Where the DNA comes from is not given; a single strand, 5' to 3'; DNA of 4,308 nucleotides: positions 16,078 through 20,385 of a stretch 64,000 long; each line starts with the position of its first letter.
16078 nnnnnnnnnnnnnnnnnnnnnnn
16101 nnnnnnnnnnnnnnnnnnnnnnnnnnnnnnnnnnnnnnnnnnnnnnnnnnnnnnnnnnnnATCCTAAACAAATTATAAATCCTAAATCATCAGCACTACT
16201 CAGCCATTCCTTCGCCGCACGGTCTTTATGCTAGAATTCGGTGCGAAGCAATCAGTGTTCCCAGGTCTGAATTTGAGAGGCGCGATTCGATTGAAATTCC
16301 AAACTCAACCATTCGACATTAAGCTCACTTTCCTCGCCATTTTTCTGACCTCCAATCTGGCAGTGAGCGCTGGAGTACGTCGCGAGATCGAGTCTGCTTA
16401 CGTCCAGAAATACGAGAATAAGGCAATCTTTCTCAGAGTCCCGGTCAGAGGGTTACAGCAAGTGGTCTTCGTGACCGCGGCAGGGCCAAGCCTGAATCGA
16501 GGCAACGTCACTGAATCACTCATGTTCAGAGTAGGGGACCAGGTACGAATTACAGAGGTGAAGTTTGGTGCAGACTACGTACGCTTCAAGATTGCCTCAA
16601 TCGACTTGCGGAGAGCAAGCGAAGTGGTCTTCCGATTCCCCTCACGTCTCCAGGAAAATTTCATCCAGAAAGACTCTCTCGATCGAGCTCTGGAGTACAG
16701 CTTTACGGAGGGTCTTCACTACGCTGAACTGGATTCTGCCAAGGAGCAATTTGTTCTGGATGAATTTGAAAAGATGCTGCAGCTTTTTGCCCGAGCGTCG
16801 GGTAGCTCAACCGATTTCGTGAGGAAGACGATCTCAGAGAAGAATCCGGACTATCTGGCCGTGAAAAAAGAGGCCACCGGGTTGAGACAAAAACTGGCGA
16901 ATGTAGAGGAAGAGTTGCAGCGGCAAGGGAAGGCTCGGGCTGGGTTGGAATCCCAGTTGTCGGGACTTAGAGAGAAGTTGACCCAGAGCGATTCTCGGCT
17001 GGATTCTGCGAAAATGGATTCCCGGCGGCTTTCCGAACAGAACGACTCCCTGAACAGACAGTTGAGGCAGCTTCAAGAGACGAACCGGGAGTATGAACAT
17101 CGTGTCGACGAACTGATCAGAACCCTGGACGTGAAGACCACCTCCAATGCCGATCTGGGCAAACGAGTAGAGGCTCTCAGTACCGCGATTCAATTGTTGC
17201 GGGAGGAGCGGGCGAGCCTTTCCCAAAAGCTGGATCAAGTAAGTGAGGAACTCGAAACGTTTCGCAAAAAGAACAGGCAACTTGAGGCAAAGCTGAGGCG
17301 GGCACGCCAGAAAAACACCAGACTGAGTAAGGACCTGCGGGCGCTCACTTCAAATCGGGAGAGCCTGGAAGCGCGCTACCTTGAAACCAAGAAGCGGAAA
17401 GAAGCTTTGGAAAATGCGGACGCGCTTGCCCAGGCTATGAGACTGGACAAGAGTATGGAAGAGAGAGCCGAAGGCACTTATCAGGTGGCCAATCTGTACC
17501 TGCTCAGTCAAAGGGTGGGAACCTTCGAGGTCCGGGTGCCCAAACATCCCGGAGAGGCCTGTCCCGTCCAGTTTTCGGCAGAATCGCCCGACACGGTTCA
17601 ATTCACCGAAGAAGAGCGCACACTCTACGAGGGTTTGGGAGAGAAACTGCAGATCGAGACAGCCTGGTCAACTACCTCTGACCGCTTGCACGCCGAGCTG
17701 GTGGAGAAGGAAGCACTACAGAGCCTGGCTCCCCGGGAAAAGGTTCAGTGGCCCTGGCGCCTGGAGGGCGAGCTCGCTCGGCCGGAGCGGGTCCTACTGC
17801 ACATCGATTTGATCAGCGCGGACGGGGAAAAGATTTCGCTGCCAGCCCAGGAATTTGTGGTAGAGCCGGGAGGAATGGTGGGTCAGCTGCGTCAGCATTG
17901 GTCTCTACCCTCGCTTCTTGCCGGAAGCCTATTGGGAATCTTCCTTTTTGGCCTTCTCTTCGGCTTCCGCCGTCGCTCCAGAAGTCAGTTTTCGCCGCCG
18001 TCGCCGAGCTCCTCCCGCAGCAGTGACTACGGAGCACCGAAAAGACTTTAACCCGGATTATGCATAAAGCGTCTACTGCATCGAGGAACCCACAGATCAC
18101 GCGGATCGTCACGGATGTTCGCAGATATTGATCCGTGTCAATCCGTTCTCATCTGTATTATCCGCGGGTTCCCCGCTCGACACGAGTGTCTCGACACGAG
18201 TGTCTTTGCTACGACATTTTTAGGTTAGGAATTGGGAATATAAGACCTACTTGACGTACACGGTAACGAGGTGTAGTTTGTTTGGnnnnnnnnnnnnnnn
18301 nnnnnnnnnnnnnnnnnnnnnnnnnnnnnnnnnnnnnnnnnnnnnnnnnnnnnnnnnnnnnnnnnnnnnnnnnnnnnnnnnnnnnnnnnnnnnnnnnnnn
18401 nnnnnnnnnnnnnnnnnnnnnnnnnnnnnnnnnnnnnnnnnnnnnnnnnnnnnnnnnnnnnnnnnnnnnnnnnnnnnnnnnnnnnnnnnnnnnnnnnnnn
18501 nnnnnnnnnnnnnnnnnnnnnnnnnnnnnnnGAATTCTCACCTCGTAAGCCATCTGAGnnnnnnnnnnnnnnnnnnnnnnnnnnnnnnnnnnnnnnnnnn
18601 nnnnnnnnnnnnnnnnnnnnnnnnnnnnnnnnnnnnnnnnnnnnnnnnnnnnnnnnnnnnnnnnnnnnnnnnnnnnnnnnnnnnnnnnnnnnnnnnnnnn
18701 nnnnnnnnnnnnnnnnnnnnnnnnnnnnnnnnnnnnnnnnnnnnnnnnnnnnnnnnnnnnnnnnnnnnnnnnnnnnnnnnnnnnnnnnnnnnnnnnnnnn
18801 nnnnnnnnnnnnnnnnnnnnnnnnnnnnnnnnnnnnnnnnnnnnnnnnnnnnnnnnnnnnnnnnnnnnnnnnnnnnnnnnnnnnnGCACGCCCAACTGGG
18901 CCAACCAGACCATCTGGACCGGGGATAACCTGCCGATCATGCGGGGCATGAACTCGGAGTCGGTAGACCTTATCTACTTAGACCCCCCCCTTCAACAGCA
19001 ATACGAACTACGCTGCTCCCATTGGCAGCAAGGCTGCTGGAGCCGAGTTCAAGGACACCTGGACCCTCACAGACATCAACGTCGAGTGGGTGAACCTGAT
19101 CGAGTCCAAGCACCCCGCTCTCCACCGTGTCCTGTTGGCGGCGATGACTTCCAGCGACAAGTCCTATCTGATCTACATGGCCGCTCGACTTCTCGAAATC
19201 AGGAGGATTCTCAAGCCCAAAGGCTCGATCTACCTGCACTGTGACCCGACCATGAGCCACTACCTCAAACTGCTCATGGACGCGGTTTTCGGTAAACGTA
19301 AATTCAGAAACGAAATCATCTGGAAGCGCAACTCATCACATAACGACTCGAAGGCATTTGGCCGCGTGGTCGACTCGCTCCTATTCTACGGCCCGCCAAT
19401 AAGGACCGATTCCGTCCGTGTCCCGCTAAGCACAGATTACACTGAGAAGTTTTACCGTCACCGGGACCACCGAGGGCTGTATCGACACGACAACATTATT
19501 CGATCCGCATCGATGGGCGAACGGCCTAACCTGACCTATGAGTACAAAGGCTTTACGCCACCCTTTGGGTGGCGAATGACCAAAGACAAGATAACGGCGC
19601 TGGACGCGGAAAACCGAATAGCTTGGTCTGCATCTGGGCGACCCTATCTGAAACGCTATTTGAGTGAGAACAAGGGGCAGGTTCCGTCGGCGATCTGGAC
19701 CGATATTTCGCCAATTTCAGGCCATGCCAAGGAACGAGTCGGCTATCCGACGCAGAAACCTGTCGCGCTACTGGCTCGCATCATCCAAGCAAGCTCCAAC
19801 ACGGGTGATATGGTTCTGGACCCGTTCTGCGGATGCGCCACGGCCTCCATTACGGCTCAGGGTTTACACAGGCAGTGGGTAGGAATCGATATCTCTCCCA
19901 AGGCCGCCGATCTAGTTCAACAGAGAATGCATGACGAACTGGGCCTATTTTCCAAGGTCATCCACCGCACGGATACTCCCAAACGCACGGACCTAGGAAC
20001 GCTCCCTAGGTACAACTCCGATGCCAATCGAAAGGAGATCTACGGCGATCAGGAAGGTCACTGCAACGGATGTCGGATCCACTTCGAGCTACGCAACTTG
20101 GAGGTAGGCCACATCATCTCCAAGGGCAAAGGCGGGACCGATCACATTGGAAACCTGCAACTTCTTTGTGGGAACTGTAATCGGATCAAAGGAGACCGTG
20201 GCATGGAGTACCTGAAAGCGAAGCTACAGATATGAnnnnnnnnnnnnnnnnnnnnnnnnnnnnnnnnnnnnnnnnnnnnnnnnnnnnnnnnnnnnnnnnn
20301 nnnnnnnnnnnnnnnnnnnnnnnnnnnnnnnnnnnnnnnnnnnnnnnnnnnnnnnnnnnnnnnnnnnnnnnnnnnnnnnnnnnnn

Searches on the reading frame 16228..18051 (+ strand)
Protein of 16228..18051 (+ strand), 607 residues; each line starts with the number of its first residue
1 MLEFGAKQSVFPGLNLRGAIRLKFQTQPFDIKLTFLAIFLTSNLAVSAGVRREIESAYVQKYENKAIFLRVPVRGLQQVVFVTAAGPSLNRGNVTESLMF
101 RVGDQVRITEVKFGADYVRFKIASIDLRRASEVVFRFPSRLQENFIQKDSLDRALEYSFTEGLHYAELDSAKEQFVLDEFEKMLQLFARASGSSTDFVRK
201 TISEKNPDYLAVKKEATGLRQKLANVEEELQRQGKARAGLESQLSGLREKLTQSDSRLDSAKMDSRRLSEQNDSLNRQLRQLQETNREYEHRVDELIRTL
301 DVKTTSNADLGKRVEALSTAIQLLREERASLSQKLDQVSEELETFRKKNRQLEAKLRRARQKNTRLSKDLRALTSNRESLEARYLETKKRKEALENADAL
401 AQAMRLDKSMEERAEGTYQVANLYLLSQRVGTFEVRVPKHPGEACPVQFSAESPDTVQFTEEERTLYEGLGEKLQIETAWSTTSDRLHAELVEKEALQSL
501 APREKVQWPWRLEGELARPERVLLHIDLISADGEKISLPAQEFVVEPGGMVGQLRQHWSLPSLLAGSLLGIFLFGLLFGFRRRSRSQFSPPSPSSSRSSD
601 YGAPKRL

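Call 8: search_protein_families(library=pfam, proteins=[window:16228-18051:+], max_evalue=0.001)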
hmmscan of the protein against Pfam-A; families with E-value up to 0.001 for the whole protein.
window:16228-18051:+ (607 aa): 5 families
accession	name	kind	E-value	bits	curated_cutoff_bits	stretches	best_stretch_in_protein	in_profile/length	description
PF08614.16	ATG16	-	0.00019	22.1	33.7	0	201-296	64-156/200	Autophagy protein 16 (ATG16)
PF07889.17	DUF1664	-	0.00021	21.8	34.6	0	310-383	46-116/124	Protein of unknown function (DUF1664)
PF13851.11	GAS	-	0.00024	21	32.3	0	321-399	28-106/200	Growth-arrest specific micro-tubule binding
PF13870.11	CCDC113_CCDC96_CC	-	0.00027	21.2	31.6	0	200-285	56-141/177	CCDC113/CCDC96, coiled-coil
PF19220.6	Rod_CreS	-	0.00058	19.4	100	0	314-402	15-104/359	Crescentin, rod domain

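Call 62: search_protein_families(library=ncbifam, proteins=[window:16228-18051:+], max_evalue=0.00001)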
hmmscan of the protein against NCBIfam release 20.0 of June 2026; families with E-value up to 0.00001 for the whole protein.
window:16228-18051:+ (607 aa): 3 families
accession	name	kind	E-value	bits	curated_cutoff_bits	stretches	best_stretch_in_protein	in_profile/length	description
TIGR02168.1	SMC_prok_B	equivalog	7.2e-10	37.3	567.35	1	199-397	748-946/1181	chromosome segregation protein SMC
TIGR02169.1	SMC_prok_A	equivalog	2.2e-08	32.3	729.4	1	198-400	257-460/1165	chromosome segregation protein SMC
TIGR04523.1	Mplasa_alph_rch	subfamily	4.9e-07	28.1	270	1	198-395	347-544/745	helix-rich protein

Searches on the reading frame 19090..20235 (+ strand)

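Call 8: search_protein_families(library=pfam, proteins=[window:19090-20235:+], max_evalue=0.001)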
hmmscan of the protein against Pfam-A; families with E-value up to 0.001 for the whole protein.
window:19090-20235:+ (381 aa): 4 families
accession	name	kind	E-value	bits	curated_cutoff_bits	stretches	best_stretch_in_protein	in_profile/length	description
PF01555.25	N6_N4_Mtase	-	4e-36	125.5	26.7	1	21-277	23-220/221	DNA methylase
PF01844.29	HNH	-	4.8e-11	43.1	21.4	1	325-370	1-47/47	HNH endonuclease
PF14279.12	HNH_5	-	8.2e-08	32.5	27.5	1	325-375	1-51/56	HNH endonuclease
PF02945.21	Endonuclease_7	-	0.0003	21.1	23.6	1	308-369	8-65/82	Recombination endonuclease VII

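Call 62: search_protein_families(library=ncbifam, proteins=[window:19090-20235:+], max_evalue=0.00001)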
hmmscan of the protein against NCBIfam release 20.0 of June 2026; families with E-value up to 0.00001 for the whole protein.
window:19090-20235:+ (381 aa): 4 families
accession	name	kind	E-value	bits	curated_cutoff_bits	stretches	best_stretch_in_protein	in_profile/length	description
NF008572.0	PRK11524.1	equivalog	8.9e-22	77.5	292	1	194-279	171-255/294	adenine-specific DNA-methyltransferase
NF050803.1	DnaMtaseCcrMCaul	equivalog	1.1e-16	60.7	830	1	217-290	184-257/350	adenine-specific DNA-methyltransferase CcrM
NF040563.1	guided_IscB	equivalog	4.5e-08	32.6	175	1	322-375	192-243/314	RNA-guided endonuclease IscB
NF010253.0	PRK13699.1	subfamily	1.9e-07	31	244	1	218-280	143-205/226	DNA methyltransferase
